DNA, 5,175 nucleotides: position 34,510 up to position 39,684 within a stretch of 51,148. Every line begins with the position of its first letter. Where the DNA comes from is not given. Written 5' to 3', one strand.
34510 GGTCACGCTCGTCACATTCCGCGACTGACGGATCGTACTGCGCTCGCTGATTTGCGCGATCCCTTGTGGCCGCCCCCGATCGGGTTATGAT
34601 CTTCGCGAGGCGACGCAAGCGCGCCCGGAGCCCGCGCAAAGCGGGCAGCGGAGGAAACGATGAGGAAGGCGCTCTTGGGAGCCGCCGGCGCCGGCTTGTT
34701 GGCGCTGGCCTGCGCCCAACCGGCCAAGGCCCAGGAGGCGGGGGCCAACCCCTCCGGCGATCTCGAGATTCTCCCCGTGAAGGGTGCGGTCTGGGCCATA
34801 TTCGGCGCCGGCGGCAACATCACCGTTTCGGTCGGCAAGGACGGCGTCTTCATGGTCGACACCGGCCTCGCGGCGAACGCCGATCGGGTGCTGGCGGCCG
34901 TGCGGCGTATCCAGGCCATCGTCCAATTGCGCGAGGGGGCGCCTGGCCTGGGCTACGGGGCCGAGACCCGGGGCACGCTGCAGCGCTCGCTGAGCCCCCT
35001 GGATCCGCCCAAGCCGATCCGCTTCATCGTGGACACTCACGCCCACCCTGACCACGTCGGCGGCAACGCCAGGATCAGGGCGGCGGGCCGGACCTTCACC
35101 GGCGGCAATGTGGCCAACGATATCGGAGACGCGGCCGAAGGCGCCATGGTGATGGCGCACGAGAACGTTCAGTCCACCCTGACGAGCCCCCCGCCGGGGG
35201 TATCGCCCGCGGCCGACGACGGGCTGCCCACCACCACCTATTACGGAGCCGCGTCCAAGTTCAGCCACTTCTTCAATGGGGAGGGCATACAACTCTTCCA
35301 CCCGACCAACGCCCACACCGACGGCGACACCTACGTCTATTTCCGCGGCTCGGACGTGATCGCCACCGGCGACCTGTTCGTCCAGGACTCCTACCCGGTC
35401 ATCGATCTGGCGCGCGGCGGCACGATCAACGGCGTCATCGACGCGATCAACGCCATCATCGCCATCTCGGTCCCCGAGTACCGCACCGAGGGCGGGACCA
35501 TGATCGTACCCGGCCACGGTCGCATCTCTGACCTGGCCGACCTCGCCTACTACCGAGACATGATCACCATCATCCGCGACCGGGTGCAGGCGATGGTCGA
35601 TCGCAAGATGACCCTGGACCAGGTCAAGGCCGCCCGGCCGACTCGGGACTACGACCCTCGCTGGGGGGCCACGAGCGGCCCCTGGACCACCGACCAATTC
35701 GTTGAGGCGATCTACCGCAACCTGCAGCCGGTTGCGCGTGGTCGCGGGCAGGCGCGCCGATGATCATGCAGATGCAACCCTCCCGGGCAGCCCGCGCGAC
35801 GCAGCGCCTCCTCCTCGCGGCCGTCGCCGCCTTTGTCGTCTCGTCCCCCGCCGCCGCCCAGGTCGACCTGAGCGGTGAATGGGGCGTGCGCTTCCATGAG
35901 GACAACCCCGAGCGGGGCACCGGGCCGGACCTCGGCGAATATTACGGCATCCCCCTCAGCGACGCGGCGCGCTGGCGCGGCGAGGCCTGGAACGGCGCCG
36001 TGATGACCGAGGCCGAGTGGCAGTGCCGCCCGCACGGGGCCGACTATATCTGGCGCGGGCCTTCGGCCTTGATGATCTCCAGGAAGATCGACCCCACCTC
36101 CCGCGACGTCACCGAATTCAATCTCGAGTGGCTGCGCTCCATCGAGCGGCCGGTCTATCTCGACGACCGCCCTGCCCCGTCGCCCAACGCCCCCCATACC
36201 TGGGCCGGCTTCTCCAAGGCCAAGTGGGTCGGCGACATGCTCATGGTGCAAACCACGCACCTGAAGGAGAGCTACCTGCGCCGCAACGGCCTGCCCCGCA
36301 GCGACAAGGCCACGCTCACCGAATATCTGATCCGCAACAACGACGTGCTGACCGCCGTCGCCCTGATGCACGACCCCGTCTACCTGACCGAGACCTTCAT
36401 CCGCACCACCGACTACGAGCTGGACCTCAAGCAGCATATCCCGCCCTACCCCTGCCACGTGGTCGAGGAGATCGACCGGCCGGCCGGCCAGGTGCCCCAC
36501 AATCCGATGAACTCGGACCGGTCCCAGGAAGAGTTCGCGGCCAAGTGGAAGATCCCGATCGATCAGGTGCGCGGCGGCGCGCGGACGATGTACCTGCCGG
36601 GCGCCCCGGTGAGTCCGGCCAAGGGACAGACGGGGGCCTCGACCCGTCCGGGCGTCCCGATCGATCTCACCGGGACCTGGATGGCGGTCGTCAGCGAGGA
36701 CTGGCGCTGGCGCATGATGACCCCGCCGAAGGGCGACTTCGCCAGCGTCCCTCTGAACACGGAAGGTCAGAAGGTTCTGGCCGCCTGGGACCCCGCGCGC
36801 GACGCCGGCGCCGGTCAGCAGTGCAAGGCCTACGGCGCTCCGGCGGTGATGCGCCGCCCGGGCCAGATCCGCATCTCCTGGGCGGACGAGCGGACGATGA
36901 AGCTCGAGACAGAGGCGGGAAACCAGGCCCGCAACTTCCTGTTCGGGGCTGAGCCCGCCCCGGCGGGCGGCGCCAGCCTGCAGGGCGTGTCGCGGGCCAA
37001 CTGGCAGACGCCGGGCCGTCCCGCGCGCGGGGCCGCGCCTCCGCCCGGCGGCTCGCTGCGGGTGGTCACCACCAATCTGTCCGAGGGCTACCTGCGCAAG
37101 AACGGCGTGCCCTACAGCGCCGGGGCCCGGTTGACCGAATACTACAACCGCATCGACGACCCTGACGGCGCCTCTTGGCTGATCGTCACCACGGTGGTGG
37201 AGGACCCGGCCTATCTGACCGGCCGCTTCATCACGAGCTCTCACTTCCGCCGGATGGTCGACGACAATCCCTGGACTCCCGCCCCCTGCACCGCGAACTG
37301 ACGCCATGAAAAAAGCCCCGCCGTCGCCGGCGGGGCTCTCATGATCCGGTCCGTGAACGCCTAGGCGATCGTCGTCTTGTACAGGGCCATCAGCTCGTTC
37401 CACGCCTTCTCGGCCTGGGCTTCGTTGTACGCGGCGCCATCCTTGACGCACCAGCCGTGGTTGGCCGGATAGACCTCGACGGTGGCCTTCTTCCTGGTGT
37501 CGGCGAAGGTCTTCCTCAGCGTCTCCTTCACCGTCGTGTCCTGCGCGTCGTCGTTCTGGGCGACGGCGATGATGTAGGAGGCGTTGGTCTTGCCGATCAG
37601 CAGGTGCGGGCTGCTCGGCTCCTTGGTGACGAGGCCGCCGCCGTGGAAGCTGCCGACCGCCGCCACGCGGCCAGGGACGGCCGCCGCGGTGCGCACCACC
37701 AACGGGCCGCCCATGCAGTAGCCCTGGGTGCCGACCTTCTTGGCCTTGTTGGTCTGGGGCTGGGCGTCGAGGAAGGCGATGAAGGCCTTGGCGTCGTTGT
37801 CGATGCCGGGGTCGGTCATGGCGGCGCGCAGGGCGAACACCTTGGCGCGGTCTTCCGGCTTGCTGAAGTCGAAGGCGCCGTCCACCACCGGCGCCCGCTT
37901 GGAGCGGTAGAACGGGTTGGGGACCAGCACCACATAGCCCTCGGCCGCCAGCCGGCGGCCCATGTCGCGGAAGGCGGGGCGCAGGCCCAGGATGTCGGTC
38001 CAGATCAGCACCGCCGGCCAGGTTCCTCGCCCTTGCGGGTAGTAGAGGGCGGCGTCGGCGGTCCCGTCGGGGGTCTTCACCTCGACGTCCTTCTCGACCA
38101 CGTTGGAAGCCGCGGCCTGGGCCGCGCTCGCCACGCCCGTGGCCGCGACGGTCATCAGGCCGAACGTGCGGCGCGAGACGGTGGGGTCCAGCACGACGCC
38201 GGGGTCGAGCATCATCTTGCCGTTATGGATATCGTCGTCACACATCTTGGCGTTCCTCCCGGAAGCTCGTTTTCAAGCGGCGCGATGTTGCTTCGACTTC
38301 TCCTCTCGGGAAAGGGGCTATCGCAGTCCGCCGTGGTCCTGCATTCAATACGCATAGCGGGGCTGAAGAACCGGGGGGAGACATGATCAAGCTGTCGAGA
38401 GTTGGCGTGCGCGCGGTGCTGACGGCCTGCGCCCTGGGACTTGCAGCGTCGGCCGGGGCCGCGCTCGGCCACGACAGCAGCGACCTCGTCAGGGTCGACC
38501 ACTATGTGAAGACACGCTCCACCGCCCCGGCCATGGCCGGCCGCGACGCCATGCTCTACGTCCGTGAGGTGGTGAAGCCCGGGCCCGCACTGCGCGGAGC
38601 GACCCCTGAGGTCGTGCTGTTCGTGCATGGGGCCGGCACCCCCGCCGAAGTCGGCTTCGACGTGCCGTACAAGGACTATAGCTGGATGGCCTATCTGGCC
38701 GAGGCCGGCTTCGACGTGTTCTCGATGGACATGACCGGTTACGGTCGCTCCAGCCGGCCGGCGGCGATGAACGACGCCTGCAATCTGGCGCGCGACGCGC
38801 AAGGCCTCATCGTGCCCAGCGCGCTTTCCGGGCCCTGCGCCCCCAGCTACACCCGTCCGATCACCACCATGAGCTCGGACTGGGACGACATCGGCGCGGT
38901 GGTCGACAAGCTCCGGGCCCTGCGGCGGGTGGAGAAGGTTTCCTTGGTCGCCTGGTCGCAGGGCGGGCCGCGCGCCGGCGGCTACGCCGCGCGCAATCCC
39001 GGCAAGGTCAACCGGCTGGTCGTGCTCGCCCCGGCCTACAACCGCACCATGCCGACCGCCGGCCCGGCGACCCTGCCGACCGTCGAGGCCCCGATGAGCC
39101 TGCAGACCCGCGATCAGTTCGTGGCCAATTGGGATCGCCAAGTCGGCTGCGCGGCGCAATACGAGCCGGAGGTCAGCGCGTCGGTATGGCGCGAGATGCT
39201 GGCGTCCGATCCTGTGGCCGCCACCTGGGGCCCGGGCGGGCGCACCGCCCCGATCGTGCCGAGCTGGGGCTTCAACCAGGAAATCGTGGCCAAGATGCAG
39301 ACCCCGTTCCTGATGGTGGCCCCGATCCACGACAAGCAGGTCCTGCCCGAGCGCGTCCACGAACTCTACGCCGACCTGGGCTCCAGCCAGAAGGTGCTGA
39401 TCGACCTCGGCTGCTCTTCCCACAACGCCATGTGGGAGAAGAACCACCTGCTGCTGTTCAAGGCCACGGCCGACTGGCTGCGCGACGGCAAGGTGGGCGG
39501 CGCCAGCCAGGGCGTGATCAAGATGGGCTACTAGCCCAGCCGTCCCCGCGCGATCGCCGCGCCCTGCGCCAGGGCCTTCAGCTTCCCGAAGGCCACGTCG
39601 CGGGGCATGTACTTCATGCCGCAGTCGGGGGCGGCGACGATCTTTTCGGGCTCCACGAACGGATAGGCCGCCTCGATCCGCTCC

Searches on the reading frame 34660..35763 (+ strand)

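Call 11: search_protein_families(library=pfam, proteins=[window:34660-35763:+], max_evalue=0.001)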
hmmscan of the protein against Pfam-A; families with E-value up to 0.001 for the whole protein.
window:34660-35763:+ (367 aa): 2 families
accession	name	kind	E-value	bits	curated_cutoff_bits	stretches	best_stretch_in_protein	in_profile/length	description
PF00753.33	Lactamase_B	-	5.2e-14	53.1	22.7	1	51-255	5-162/196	Metallo-beta-lactamase superfamily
PF12706.13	Lactamase_B_2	-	0.00043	20.4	27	1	108-144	16-53/200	Beta-lactamase superfamily domain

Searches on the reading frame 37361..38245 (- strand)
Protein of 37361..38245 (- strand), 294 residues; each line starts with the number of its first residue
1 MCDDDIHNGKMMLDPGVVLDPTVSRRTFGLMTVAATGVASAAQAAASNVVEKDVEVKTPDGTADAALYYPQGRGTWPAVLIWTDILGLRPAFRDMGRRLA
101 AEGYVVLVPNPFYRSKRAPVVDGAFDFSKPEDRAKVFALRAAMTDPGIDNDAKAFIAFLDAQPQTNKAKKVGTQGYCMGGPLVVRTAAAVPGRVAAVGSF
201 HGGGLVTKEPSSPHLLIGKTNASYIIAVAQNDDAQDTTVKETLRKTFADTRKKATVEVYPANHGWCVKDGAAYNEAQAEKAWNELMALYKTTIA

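Call 11: search_protein_families(library=pfam, proteins=[window:37361-38245:-], max_evalue=0.001)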
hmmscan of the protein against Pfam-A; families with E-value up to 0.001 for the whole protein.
window:37361-38245:- (294 aa): 1 family
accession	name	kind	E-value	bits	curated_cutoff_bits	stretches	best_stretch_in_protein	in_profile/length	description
PF01738.24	DLH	-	3.1e-39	135.2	21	1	64-291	2-215/217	Dienelactone hydrolase family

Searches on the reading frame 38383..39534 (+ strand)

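Call 11: search_protein_families(library=pfam, proteins=[window:38383-39534:+], max_evalue=0.001)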
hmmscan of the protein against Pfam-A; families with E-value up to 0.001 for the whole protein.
window:38383-39534:+ (383 aa): 3 families
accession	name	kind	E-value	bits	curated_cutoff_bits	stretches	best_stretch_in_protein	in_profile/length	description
PF00561.26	Abhydrolase_1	-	5.6e-17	62.6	25.8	1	77-353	2-244/245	alpha/beta hydrolase fold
PF12146.15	Hydrolase_4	-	2.6e-14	53.6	27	1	77-353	6-238/239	Serine aminopeptidase, S33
PF12697.13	Abhydrolase_6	-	2e-09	38.8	26.3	1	78-347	1-204/217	Alpha/beta hydrolase family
